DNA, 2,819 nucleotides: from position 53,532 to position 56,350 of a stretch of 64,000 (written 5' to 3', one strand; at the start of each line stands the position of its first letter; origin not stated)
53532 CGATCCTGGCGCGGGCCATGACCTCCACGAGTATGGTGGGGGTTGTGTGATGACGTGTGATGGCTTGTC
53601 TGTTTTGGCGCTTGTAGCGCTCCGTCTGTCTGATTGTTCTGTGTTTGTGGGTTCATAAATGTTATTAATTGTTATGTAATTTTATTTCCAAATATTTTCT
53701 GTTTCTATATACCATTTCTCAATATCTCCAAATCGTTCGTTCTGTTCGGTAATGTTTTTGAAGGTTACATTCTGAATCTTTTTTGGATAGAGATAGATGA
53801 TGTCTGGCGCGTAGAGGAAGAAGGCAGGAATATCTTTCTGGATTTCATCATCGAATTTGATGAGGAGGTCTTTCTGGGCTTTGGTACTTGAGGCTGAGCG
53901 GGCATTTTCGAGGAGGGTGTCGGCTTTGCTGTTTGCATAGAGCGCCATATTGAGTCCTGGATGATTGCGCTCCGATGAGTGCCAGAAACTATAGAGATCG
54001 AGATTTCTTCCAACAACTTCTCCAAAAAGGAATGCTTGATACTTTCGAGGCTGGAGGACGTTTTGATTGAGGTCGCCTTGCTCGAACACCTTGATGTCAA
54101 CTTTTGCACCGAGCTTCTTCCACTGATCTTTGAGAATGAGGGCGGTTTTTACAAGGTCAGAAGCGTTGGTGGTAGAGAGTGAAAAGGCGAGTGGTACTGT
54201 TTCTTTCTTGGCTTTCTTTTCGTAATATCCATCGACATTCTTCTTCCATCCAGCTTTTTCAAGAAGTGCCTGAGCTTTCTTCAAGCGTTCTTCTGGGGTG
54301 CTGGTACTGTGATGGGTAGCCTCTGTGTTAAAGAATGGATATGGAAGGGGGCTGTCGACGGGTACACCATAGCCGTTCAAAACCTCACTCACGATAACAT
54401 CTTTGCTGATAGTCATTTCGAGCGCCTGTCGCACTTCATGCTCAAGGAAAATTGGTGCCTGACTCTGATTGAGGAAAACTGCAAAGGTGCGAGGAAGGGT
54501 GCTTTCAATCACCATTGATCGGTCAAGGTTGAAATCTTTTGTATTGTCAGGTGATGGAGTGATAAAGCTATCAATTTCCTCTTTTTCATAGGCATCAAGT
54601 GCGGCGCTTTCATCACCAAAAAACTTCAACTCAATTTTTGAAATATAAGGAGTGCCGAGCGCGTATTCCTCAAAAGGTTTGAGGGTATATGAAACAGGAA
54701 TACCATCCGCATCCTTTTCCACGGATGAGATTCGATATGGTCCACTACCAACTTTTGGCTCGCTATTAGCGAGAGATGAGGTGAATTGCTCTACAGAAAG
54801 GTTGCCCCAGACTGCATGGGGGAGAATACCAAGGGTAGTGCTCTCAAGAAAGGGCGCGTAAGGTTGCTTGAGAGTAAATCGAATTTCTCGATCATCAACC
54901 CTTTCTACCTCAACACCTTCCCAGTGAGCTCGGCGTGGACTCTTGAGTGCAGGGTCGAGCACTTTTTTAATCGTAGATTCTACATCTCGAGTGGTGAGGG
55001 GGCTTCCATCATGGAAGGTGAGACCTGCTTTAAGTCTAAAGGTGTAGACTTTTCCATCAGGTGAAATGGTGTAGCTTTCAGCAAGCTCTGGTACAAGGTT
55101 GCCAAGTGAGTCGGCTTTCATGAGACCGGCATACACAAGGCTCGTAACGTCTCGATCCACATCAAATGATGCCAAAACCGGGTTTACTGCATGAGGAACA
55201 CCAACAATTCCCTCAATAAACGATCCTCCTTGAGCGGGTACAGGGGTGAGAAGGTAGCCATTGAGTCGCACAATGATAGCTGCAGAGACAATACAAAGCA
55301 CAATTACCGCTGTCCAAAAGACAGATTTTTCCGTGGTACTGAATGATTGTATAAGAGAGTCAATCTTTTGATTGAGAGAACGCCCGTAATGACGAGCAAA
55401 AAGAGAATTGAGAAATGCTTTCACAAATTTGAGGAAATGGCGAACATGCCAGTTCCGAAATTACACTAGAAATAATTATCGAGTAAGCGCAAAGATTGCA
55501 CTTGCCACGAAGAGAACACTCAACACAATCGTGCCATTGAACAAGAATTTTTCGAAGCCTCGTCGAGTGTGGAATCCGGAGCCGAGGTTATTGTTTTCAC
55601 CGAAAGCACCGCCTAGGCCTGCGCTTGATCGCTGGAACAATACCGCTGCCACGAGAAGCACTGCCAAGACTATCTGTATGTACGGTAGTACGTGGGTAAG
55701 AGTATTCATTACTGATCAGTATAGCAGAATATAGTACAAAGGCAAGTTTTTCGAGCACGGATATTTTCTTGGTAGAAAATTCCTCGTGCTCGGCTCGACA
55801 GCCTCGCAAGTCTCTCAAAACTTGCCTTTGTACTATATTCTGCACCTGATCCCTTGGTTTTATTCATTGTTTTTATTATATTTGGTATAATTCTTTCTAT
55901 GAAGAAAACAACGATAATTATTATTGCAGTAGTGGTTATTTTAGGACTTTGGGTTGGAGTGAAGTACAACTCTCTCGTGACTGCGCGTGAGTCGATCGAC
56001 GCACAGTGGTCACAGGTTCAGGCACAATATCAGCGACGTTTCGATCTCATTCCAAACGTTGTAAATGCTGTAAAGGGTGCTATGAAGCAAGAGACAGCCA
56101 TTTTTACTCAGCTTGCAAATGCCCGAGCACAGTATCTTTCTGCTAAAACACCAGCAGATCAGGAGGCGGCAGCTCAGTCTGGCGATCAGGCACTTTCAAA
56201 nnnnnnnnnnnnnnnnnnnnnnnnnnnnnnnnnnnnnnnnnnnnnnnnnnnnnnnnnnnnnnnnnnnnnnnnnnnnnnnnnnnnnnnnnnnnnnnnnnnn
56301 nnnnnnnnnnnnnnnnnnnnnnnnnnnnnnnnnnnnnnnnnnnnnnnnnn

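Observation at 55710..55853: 120-bp nested perfect palindrome (MITE-like element) between divergent secG and lemA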

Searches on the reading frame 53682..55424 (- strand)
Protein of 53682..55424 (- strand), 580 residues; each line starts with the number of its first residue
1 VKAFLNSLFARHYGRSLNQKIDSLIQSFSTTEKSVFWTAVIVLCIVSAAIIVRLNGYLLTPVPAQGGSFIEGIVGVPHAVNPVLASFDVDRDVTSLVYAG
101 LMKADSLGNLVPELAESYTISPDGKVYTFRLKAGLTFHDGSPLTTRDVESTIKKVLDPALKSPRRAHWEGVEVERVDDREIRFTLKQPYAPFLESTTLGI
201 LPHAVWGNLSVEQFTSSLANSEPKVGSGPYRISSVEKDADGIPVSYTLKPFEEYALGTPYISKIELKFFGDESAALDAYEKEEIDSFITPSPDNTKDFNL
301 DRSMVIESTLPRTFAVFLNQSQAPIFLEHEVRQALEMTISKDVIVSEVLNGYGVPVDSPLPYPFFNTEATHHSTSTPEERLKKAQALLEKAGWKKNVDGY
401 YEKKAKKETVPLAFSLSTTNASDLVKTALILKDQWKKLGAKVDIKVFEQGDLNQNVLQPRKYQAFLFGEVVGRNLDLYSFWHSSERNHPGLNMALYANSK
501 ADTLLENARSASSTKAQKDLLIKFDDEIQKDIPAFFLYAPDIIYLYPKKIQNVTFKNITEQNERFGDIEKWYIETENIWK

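Call 17: find_encoding_contigs(protein=window:53682-55424:-, flank=10000, max_places=10)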
Protein window:53682-55424:- (580 aa): 1 contig read that carries it; 1 place shown.
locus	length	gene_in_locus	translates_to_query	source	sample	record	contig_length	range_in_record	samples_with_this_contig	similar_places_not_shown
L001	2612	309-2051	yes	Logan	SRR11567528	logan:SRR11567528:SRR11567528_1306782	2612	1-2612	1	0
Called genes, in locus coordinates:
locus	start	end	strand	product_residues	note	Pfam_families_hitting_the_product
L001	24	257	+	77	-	PF03840:SecG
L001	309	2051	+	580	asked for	PF00496:SBP_bac_5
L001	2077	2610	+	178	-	?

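Call 33: find_homologous_proteins(query=window:53682-55424:-, max_evalue=1e-30)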
Query window:53682-55424:- (580 aa): 4582 proteins with E <= 1e-30 among 8000 candidates; the best 120 are listed.
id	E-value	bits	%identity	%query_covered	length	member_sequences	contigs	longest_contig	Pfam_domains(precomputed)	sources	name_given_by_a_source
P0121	0.0e+0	1307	100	100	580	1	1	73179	PF00496.28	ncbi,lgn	-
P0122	6.3e-200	684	57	91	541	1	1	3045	PF00496.28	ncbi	-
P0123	1.5e-195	669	51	100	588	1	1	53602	PF00496.28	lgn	-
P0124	1.3e-185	636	51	96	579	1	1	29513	PF00496.28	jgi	jgi:peptide/nickel transport system substrate-binding protein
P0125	3.6e-183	628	48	99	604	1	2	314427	PF00496.28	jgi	jgi:peptide/nickel transport system substrate-binding protein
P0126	1.7e-182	626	49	100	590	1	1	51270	PF00496.28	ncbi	-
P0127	3.1e-180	619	49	96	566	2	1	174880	PF00496.28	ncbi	-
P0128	5.5e-180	618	48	97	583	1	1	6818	PF00496.28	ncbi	-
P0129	1.0e-179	617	49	97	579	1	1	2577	PF00496.28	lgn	-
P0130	1.3e-179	617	49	97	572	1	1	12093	PF00496.28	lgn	-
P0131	1.4e-179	616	49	97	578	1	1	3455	PF00496.28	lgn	-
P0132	2.8e-179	615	50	96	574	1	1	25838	PF00496.28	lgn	-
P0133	3.4e-179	615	48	98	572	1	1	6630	PF00496.28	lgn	-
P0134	4.0e-179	615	49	100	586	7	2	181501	PF00496.28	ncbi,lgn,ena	-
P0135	5.0e-179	615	48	98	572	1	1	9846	PF00496.28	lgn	-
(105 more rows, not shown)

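Call 34: find_encoding_contigs(protein=P0123, flank=4000, max_places=2)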
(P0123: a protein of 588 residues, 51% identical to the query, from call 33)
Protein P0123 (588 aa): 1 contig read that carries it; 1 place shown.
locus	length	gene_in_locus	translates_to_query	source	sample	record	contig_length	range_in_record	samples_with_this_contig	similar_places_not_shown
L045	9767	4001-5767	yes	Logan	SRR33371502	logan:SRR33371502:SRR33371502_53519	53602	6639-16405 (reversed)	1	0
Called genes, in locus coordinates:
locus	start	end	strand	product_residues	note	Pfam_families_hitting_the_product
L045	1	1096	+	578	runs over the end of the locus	PF00930:DPPIV_N (weak), PF00135:COesterase (weak), PF20434:BD-FAE, PF00561:Abhydrolase_1 (weak), PF07859:Abhydrolase_3 (faint), PF00326:Peptidase_S9, PF12146:Hydrolase_4 (weak), PF01738:DLH, +1 more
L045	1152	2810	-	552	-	PF00118:Cpn60_TCP1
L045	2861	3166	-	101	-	PF00166:Cpn10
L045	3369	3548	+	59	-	-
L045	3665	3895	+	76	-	PF03840:SecG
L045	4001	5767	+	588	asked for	PF00496:SBP_bac_5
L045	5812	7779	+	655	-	PF00753:Lactamase_B, PF12706:Lactamase_B_2, PF22505:RNase_J_b_CASP, PF17770:RNase_J_C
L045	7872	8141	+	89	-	-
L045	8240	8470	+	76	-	PF09413:DUF2007 (weak)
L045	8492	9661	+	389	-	PF07690:MFS_1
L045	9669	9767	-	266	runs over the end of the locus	PF00188:CAP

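Call 35: find_encoding_contigs(protein=P0122, flank=4000, max_places=2)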
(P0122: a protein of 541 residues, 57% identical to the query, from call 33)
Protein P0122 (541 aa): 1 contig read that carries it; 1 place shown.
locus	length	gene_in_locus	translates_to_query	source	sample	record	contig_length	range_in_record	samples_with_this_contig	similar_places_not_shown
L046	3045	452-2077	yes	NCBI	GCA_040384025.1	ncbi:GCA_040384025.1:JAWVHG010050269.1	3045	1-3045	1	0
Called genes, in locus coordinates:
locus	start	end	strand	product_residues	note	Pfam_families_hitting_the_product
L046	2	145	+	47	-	?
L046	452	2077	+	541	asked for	PF00496:SBP_bac_5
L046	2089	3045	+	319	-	?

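Call 36: find_encoding_contigs(protein=P0124, flank=4000, max_places=2)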
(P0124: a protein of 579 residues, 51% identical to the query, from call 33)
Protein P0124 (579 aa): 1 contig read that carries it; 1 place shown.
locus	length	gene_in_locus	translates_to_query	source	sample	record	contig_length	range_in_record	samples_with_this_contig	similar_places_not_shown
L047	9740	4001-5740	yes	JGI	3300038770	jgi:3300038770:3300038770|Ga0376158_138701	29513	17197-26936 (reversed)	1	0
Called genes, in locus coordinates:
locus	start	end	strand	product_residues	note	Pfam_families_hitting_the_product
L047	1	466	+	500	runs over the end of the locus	PF02518:HATPase_c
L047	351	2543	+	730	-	-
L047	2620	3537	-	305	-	PF00742:Homoserine_dh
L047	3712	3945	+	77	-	PF03840:SecG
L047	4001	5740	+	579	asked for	PF00496:SBP_bac_5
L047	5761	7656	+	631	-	PF00753:Lactamase_B, PF12706:Lactamase_B_2, PF22505:RNase_J_b_CASP, PF17770:RNase_J_C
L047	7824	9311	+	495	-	PF04536:TPM_phosphatase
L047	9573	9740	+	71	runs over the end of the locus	-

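Call 40: find_encoding_contigs(protein=P0126, flank=3000, max_places=2)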
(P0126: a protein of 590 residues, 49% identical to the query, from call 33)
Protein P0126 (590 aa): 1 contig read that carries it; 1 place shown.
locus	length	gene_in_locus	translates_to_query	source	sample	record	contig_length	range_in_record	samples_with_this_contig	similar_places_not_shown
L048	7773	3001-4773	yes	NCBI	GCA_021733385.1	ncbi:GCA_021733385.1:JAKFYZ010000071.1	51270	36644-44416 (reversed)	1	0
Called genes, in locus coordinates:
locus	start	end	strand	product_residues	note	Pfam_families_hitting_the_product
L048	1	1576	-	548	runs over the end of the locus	PF00118:Cpn60_TCP1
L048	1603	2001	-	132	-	PF00166:Cpn10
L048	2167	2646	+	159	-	PF01381:HTH_3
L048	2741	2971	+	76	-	PF03840:SecG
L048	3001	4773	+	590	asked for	PF00496:SBP_bac_5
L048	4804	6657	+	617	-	PF00753:Lactamase_B, PF12706:Lactamase_B_2, PF22505:RNase_J_b_CASP, PF17770:RNase_J_C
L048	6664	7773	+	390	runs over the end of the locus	PF07690:MFS_1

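Call 41: find_encoding_contigs(protein=P0125, flank=3000, max_places=2)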
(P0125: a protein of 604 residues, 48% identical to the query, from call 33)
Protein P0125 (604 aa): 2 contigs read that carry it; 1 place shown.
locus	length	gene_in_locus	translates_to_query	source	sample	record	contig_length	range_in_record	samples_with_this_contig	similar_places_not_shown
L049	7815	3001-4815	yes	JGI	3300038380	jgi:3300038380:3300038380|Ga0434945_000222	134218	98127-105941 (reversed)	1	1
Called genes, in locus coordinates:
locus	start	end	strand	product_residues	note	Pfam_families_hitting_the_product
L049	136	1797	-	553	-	PF00118:Cpn60_TCP1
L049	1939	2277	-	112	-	PF00166:Cpn10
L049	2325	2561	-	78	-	-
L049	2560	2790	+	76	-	PF03840:SecG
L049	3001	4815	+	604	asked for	PF00496:SBP_bac_5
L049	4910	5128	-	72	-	-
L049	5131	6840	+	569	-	PF00753:Lactamase_B, PF12706:Lactamase_B_2, PF22505:RNase_J_b_CASP, PF07521:RMMBL (weak), PF17770:RNase_J_C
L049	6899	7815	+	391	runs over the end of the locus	PF07690:MFS_1, PF13347:MFS_2 (faint), PF07690:MFS_1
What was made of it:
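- The order secG, SBP_bac_5, RNase J (then MFS in three of the four relatives) is conserved, and it breaks exactly upstream of secG (calls 34, 36, 40, 41).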

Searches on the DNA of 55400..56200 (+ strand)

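Call 5: search_rna_families(source=window, start=55400, end=56200, threshold=evalue, max_evalue=10, show_alignments=3)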
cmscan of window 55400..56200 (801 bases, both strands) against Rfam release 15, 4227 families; matches with E-value up to 10: 5.
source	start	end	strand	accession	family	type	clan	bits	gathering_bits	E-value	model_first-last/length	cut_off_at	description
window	55713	55851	+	RF04139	MIR841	Gene; miRNA;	-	26.9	200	0.003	1-212/212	no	MIR841 microRNA precursor family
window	55406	55548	-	RF00015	U4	Gene; snRNA; splicing;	CL00007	20.4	46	0.029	1-138/138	no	U4 spliceosomal RNA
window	56057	56122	+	RF03673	mir-2822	Gene; miRNA;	-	17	84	4.9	1-67/67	no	mir-2822 microRNA precursor family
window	56106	56163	-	RF04047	mir-9228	Gene; miRNA;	-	15.2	100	3.6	1-85/85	no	mir-9228 microRNA precursor family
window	55788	55854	-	RF01146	sR15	Gene; snRNA; snoRNA; CD-box;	-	14.9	40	8.2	1-65/65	no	Small nucleolar RNA sR15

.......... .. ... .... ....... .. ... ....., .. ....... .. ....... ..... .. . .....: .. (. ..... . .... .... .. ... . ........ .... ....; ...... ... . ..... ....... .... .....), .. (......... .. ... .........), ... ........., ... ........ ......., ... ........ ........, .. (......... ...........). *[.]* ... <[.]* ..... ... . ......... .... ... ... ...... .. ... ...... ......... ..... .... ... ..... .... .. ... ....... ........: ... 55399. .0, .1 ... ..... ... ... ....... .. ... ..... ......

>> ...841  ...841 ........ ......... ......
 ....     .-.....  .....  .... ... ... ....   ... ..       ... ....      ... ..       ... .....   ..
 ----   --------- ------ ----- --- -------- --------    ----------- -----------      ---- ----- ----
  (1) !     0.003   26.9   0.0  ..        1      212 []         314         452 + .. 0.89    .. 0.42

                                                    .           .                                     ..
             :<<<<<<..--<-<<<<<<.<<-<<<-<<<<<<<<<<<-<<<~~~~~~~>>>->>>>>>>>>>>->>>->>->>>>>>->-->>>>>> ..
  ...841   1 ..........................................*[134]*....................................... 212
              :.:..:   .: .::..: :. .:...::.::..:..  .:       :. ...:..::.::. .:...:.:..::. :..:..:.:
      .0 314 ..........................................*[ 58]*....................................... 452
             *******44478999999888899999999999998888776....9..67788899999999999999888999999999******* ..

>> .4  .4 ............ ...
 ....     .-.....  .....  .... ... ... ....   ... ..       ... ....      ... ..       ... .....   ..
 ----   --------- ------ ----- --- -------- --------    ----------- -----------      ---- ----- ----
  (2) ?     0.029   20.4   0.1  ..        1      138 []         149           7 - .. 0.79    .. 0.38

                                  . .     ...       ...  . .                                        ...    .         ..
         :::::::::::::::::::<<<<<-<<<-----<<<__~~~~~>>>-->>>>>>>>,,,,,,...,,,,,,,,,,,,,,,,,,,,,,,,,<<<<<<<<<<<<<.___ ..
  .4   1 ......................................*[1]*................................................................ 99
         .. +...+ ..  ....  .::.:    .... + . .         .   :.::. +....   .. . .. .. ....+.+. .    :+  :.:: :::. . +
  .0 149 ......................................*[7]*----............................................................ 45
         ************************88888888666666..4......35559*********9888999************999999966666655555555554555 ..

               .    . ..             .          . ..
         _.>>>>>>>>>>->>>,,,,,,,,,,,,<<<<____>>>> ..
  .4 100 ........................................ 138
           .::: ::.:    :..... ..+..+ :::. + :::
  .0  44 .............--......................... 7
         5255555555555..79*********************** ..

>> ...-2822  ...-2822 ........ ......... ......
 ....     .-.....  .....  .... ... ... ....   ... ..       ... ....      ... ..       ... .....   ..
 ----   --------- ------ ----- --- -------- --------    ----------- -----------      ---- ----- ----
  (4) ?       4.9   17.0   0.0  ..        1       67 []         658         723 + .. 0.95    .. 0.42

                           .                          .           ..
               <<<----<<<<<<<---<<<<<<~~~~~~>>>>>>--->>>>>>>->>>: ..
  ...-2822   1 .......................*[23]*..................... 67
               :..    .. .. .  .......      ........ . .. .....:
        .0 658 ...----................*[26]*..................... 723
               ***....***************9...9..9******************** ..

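Call 52: search_dna_similar(query=window:55705-55860:+, collection=plasmids, mode=distant, max_evalue=1, max_rows=10)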
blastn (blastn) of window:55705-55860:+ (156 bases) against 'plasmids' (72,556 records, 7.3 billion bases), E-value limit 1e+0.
No match.

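Call 53: search_dna_similar(query=window:55705-55860:+, collection=phages, mode=distant, max_evalue=1, max_rows=10)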
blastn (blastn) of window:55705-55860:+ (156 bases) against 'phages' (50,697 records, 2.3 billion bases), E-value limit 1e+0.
No match.
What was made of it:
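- Tried and rejected: Plasmid and phage BLAST at low stringency: no match (calls 52, 53).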

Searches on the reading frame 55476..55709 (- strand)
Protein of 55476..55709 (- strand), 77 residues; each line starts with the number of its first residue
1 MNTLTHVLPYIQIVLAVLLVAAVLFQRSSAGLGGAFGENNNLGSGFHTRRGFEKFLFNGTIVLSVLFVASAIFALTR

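Call 12: find_encoding_contigs(protein=window:55476-55709:-, flank=10000, max_places=10)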
Protein window:55476-55709:- (77 aa): 1 contig read that carries it; 1 place shown.
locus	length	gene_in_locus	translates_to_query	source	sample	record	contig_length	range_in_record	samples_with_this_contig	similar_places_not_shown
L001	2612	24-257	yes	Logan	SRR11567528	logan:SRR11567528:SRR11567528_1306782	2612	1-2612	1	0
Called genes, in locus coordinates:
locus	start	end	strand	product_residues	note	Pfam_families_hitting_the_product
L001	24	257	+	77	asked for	PF03840:SecG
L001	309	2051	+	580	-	PF00496:SBP_bac_5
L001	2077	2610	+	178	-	?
